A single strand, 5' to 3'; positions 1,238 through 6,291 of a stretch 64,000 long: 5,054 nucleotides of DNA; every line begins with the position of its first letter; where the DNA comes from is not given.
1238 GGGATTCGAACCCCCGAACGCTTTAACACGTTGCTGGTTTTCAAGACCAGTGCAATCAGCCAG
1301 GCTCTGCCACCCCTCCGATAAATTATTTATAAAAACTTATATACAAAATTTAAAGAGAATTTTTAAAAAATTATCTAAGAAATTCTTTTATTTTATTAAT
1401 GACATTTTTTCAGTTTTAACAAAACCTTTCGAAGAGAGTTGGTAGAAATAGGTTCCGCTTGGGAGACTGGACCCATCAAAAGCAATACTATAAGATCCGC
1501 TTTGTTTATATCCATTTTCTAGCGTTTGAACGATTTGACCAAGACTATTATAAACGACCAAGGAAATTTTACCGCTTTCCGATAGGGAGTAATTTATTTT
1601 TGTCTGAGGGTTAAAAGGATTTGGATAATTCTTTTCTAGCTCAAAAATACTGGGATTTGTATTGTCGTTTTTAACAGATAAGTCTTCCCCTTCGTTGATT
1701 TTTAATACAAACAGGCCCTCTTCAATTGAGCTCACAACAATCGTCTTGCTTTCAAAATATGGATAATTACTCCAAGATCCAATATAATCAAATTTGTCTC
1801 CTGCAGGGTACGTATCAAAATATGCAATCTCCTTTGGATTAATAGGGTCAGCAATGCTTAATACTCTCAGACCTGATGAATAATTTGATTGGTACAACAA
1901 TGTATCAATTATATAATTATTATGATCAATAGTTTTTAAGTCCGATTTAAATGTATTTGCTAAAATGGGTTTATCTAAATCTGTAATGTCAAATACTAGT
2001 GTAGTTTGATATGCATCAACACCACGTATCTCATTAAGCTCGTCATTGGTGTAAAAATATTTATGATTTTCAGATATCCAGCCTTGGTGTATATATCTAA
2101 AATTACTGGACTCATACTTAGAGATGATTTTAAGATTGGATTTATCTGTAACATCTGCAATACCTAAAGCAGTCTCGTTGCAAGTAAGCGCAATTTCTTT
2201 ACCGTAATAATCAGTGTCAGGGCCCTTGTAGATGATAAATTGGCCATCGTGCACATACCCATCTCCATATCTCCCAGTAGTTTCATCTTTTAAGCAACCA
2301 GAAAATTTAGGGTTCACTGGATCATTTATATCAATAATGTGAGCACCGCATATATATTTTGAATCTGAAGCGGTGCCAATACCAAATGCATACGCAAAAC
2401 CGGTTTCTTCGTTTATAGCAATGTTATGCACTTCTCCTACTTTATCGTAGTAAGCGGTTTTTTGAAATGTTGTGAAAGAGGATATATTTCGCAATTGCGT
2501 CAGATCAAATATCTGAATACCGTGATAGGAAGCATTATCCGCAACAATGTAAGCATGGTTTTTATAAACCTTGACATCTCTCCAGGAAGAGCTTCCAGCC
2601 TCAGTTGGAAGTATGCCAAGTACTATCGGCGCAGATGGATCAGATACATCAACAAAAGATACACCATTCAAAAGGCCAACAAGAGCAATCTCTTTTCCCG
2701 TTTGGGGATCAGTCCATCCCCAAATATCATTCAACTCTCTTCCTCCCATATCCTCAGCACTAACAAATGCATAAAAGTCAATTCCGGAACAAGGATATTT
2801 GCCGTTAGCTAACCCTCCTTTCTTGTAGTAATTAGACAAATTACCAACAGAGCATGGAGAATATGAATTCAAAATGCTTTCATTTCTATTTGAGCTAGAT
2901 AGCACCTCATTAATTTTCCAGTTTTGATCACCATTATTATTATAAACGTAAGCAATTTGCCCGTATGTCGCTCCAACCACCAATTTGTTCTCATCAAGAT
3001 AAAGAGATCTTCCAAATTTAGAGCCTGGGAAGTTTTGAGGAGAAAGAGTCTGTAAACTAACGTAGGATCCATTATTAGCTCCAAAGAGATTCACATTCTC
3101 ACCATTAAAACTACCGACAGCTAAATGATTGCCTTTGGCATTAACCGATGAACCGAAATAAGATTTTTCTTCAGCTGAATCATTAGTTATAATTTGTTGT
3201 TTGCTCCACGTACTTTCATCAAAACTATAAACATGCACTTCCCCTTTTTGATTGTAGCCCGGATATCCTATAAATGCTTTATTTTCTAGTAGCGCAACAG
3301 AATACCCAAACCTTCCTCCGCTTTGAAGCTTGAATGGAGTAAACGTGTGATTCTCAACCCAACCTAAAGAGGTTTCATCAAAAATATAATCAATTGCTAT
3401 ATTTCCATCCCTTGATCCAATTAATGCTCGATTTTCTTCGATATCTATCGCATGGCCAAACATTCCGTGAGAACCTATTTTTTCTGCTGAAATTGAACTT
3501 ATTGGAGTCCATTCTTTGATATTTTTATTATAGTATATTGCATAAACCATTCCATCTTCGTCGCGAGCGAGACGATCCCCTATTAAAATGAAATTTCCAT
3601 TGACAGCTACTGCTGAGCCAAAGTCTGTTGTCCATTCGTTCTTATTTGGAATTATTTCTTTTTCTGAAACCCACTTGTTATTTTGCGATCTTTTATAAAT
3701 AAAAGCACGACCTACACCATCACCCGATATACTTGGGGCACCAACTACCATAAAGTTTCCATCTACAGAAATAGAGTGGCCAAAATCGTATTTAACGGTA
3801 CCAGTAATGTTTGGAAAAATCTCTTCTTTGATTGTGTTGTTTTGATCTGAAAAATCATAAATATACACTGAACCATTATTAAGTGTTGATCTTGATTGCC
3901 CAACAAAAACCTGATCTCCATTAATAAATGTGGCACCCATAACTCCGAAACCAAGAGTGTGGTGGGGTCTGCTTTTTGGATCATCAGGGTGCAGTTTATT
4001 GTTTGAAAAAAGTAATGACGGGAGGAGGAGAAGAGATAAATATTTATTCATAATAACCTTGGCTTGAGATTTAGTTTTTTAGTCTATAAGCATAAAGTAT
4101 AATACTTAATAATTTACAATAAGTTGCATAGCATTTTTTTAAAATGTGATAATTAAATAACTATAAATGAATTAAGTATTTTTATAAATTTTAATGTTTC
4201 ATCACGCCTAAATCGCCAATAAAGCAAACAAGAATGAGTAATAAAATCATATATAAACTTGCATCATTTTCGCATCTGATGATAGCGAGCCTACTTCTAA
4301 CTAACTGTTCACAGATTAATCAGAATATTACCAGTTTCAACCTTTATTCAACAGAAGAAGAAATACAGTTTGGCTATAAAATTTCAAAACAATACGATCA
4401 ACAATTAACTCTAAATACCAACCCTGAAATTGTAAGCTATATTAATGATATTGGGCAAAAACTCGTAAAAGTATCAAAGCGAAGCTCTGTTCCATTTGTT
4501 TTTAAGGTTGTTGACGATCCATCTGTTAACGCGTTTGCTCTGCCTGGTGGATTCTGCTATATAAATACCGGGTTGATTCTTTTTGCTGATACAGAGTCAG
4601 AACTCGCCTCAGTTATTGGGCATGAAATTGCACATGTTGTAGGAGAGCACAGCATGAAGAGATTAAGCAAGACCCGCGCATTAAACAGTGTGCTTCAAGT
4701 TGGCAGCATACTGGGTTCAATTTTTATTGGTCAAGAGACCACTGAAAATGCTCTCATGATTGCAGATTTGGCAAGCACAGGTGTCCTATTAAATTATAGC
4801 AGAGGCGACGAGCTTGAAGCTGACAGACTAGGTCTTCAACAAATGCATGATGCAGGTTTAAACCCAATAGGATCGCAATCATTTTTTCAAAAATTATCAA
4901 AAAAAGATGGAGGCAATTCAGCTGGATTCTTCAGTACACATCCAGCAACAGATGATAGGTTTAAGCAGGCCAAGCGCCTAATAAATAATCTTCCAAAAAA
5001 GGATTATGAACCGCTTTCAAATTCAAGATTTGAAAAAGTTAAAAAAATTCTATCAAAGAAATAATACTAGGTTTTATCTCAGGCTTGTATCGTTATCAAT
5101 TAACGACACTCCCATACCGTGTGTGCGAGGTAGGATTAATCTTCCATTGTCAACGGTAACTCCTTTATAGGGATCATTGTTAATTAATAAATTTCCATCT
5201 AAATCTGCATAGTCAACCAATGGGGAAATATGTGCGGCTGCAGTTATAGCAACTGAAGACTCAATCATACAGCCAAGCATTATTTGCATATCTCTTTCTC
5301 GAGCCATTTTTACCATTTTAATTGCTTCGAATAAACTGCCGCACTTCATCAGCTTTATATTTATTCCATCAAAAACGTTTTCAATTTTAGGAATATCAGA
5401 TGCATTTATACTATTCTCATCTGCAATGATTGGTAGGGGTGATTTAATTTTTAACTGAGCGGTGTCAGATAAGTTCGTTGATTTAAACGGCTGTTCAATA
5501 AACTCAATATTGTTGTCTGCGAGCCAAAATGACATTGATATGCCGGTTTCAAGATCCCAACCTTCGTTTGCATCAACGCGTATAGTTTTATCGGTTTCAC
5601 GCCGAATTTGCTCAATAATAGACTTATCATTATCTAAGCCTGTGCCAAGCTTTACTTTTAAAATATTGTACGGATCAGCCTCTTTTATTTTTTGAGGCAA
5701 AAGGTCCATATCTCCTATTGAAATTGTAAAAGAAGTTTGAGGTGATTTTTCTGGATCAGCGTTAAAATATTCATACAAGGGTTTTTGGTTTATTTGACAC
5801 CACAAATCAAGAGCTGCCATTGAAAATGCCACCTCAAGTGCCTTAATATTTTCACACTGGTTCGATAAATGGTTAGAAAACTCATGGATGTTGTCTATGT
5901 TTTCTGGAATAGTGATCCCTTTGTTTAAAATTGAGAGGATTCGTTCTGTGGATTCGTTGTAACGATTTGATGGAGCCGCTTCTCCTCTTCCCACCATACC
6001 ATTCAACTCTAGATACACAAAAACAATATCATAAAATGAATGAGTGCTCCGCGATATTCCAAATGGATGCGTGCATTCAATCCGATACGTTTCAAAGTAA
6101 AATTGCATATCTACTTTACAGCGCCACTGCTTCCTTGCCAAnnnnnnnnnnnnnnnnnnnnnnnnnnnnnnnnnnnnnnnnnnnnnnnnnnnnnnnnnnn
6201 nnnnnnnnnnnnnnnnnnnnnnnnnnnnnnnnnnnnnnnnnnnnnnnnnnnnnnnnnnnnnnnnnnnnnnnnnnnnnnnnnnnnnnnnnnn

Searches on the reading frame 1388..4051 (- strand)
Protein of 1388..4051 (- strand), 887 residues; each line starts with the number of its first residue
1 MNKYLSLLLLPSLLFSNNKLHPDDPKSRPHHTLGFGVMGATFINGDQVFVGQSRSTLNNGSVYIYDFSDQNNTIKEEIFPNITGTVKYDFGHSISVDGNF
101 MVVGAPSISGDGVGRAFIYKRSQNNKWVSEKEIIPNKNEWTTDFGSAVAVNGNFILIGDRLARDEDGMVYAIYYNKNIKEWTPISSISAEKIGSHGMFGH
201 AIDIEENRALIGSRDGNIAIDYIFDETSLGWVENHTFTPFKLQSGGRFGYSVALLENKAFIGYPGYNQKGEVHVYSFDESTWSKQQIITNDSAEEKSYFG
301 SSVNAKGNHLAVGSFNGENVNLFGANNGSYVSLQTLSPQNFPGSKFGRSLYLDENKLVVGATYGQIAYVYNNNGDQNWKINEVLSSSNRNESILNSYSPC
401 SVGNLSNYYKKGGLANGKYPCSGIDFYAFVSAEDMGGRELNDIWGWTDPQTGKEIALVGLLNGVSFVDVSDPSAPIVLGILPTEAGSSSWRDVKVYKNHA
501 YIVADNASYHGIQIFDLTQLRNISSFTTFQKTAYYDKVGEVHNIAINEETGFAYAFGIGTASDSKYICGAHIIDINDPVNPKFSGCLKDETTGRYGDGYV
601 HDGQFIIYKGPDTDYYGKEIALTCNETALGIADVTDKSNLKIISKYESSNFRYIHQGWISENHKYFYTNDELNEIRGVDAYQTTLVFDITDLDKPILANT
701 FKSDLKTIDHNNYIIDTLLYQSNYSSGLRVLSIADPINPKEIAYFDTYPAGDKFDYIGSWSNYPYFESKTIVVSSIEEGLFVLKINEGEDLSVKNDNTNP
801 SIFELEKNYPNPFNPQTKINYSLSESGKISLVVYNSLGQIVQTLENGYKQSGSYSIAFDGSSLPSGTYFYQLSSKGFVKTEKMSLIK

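Call 16: search_protein_families(library=pfam, proteins=[window:1388-4051:-], max_evalue=0.00001)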
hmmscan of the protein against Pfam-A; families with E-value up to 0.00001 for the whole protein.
window:1388-4051:- (887 aa): 2 families
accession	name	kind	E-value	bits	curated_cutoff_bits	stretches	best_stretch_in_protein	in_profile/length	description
PF14312.12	FG-GAP_2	-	6e-25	87.6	23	0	282-323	1-39/49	FG-GAP repeat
PF18962.6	Por_Secre_tail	-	2e-09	38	27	1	809-883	2-73/75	Secretion system C-terminal sorting domain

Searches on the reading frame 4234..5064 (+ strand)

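Call 16: search_protein_families(library=pfam, proteins=[window:4234-5064:+], max_evalue=0.00001)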
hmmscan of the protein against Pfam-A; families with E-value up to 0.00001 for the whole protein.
window:4234-5064:+ (276 aa): 1 family
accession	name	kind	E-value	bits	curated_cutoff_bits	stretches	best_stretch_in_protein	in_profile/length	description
PF01435.24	Peptidase_M48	-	3.9e-35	121.8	20.3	1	69-248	6-184/186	Peptidase family M48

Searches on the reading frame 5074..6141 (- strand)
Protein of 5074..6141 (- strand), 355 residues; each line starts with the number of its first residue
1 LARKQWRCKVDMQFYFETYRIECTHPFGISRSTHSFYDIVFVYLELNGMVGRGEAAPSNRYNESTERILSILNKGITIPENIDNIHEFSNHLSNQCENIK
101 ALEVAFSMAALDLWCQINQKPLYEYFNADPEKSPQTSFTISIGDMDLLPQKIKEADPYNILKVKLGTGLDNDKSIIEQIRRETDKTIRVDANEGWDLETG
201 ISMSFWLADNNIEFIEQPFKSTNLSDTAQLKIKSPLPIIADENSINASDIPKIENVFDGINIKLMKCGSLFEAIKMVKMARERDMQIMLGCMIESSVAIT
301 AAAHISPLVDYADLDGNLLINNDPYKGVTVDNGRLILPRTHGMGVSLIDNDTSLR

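Call 16: search_protein_families(library=pfam, proteins=[window:5074-6141:-], max_evalue=0.00001)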
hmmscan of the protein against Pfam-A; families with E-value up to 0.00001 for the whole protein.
window:5074-6141:- (355 aa): 1 family
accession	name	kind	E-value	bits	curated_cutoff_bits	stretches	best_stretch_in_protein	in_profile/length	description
PF13378.12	MR_MLE_C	-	5.4e-31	108.4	29.4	1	154-347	11-215/219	Enolase C-terminal domain-like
